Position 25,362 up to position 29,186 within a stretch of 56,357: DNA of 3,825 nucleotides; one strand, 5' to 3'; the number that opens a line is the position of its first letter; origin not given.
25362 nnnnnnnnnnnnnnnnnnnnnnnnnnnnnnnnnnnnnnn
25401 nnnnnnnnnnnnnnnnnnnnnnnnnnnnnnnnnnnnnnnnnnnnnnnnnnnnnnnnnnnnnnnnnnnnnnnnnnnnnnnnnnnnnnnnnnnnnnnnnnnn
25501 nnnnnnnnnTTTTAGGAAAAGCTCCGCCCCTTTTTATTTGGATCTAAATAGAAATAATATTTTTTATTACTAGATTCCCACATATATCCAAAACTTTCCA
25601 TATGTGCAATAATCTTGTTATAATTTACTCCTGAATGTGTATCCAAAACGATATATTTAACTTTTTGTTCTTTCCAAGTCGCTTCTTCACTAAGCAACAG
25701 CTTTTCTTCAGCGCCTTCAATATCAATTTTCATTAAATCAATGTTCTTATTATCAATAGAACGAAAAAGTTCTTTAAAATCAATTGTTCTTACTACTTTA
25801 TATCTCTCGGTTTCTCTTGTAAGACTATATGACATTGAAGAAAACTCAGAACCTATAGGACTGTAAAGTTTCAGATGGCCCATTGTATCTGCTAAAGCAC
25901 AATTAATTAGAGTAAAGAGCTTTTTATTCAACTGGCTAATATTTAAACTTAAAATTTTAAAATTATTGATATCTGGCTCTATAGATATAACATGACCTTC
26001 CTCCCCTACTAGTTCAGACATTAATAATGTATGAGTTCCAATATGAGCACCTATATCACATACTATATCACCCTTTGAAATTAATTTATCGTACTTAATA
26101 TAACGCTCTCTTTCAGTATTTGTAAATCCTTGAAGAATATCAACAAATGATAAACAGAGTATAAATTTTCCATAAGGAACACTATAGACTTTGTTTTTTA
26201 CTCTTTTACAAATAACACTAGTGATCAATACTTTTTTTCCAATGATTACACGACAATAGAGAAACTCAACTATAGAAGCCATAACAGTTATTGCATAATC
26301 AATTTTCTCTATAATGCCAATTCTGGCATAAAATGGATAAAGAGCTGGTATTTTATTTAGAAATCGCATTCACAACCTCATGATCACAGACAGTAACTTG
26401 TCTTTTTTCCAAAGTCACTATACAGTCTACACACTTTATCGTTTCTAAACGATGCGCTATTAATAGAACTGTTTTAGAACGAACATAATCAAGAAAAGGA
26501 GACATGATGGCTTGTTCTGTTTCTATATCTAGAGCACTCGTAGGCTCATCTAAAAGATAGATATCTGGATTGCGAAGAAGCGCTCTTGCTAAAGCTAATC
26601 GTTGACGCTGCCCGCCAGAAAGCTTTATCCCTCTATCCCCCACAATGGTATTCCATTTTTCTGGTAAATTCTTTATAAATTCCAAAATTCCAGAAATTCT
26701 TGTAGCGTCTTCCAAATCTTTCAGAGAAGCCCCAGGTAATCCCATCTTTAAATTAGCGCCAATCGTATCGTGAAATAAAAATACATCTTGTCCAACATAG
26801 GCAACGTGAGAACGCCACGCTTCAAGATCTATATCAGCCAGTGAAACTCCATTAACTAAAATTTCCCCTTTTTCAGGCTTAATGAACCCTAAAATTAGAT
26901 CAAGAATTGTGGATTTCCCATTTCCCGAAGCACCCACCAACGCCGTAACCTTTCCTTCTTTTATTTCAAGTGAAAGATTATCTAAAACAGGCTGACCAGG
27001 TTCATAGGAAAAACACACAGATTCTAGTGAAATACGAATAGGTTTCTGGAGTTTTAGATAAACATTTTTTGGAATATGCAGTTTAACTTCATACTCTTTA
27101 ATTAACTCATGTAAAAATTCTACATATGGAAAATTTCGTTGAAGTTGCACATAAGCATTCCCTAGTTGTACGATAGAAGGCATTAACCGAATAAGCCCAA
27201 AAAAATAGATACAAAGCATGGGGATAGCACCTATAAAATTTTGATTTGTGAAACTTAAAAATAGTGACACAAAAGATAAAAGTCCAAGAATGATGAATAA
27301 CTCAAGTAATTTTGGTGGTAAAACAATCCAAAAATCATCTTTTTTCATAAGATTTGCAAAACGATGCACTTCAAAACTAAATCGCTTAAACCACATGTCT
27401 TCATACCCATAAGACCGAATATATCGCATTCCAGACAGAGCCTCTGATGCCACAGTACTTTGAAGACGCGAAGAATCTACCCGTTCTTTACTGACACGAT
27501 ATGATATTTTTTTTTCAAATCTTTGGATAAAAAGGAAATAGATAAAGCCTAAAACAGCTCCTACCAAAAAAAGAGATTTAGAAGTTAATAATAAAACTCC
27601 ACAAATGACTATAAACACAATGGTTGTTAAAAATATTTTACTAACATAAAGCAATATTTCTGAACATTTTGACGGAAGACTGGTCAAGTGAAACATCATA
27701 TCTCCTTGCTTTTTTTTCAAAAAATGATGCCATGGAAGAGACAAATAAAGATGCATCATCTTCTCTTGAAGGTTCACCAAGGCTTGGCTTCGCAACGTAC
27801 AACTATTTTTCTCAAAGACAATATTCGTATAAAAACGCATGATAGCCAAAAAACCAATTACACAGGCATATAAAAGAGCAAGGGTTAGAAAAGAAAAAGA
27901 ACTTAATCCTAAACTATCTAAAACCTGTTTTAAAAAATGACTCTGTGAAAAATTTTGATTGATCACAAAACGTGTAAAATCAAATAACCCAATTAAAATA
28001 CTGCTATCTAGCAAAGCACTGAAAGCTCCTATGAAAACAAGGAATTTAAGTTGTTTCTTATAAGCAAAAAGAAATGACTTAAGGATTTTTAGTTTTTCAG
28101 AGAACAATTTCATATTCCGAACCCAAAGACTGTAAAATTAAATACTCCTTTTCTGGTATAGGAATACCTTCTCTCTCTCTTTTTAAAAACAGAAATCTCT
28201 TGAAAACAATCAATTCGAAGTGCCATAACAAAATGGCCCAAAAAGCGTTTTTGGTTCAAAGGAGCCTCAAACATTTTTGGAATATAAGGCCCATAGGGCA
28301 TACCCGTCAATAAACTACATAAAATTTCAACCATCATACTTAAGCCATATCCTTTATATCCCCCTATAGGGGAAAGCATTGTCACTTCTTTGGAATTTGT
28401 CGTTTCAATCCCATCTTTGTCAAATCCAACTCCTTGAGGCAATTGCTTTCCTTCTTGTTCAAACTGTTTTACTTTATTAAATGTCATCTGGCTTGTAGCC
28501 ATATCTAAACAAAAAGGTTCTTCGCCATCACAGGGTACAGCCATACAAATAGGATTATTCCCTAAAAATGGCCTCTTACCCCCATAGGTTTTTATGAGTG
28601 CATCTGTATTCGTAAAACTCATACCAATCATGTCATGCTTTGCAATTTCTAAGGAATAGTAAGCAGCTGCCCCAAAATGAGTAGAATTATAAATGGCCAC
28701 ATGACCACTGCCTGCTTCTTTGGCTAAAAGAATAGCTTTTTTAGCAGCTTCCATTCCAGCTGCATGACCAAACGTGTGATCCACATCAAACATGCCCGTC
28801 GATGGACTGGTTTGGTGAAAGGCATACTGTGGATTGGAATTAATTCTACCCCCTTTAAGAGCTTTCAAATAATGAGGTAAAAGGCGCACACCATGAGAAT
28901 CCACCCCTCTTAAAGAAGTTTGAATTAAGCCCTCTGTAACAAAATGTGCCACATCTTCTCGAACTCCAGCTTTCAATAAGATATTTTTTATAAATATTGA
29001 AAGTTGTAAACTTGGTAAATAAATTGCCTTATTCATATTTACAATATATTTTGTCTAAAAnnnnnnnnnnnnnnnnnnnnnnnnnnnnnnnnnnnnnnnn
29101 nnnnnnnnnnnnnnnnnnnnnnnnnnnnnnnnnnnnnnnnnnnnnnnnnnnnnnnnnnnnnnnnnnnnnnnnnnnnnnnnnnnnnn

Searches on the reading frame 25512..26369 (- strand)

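Call 21: search_protein_families(library=pfam, proteins=[window:25512-26369:-], max_evalue=0.0001)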
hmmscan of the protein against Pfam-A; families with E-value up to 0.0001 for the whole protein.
window:25512-26369:- (285 aa): 1 family
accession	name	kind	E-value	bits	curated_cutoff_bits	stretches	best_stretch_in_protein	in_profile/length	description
PF05050.19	Methyltransf_21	-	1.2e-19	71.5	22.7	1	105-262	1-171/173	Methyltransferase FkbM domain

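Call 82: search_protein_families(library=ncbifam, proteins=[window:25512-26369:-], max_evalue=1e-10)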
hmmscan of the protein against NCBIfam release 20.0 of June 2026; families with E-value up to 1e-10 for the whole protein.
window:25512-26369:- (285 aa): 1 family
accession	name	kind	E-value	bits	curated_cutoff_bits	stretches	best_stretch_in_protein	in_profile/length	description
TIGR01444.1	fkbM_fam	subfamily_domain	2.1e-25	89.9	37.7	1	103-244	2-142/143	FkbM family methyltransferase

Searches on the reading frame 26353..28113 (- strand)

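Call 21: search_protein_families(library=pfam, proteins=[window:26353-28113:-], max_evalue=0.0001)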
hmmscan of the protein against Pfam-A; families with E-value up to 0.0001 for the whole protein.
window:26353-28113:- (586 aa): 3 families
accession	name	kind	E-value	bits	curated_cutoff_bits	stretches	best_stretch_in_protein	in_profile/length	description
PF00005.33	ABC_tran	-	7.3e-35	121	25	1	377-526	1-137/137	ABC transporter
PF00664.28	ABC_membrane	-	2.7e-14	53.9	28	1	55-255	16-216/274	ABC transporter transmembrane region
PF02463.25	SMC_N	-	1.2e-05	25.3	40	0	388-570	25-213/220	RecF/RecN/SMC N terminal domain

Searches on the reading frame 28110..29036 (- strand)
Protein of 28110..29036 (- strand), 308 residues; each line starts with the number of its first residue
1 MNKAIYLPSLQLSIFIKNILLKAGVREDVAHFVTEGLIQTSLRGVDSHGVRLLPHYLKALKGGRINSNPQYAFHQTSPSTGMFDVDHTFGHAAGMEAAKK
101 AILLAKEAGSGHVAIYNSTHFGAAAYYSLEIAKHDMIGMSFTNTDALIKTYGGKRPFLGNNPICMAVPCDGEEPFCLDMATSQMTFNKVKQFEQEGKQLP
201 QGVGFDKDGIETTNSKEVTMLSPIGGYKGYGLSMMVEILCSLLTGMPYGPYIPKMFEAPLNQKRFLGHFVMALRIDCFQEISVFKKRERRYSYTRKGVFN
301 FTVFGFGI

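Call 52: search_protein_families(library=pfam, proteins=[window:28110-29036:-], max_evalue=0.0001)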
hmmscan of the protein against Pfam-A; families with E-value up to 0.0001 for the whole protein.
window:28110-29036:- (308 aa): 1 family
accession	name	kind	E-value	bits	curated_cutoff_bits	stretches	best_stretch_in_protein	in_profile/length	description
PF02615.19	Ldh_2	-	1.8e-91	307.2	38.8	1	11-290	5-286/333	Malate/L-lactate dehydrogenase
